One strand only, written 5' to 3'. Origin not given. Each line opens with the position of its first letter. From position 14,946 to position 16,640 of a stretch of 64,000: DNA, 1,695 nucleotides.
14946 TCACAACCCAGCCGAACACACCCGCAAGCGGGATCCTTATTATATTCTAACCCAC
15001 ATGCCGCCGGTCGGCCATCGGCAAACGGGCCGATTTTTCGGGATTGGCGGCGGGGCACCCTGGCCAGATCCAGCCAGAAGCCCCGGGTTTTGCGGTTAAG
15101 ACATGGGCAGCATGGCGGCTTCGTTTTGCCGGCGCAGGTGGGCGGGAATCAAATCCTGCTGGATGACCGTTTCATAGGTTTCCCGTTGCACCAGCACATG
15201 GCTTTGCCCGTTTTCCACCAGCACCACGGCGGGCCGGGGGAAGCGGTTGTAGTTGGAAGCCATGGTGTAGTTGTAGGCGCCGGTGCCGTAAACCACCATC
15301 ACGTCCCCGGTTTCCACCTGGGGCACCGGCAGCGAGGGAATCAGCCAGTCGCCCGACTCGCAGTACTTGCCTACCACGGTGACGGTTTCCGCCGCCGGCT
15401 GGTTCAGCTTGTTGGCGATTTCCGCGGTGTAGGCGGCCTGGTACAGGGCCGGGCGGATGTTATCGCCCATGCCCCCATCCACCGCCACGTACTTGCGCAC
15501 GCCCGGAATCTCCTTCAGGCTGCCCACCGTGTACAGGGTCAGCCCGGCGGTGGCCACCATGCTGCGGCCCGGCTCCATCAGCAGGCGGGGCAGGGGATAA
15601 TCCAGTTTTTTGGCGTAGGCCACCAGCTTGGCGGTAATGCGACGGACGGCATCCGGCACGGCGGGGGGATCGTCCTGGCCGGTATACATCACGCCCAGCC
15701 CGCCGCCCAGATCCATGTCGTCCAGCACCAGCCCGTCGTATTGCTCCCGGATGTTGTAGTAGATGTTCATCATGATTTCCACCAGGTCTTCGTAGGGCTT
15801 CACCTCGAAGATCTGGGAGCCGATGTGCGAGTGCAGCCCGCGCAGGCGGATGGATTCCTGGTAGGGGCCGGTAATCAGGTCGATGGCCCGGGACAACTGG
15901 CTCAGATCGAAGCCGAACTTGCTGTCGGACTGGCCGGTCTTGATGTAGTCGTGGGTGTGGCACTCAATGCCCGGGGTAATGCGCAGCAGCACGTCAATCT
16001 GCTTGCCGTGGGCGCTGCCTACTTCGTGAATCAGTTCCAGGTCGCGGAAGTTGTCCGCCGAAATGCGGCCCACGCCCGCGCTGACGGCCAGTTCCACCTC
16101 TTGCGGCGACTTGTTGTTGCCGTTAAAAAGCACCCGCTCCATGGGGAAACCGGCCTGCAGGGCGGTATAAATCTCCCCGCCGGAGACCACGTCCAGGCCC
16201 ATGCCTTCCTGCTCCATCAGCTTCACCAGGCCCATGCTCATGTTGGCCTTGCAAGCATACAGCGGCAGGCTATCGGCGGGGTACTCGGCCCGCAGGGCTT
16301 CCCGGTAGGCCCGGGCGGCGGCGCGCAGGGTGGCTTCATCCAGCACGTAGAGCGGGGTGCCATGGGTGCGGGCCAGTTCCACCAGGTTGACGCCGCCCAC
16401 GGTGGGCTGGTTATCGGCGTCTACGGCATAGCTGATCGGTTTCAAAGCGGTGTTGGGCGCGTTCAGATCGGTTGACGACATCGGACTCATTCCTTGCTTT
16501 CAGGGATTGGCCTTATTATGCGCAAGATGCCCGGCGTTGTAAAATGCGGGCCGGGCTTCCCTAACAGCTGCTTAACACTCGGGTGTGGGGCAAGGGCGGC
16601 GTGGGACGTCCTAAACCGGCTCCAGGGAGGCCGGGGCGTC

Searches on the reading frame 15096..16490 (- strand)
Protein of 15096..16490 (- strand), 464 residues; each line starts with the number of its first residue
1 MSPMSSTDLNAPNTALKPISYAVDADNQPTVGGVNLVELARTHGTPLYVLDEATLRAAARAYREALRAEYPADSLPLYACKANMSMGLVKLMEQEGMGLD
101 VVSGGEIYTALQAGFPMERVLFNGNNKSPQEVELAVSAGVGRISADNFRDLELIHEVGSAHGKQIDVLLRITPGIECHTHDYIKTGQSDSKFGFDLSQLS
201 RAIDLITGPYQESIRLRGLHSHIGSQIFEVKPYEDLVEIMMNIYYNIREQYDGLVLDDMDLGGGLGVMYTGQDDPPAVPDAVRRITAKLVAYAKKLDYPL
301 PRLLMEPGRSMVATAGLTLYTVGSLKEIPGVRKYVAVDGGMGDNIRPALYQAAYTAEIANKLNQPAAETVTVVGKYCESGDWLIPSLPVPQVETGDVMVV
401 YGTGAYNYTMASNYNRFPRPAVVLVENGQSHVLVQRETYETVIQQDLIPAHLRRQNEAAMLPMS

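Call 50: search_protein_families(library=pfam, proteins=[window:15096-16490:-], max_evalue=0.00001)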
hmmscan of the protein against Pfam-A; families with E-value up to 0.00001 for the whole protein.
window:15096-16490:- (464 aa): 2 families
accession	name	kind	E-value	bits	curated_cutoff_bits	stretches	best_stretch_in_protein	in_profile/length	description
PF02784.22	Orn_Arg_deC_N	-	1.6e-52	178.8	23.4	1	57-313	6-247/247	Pyridoxal-dependent decarboxylase, pyridoxal binding domain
PF00278.28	Orn_DAP_Arg_deC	-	2.5e-15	56.9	23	1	166-404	5-95/95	Pyridoxal-dependent decarboxylase, C-terminal sheet domain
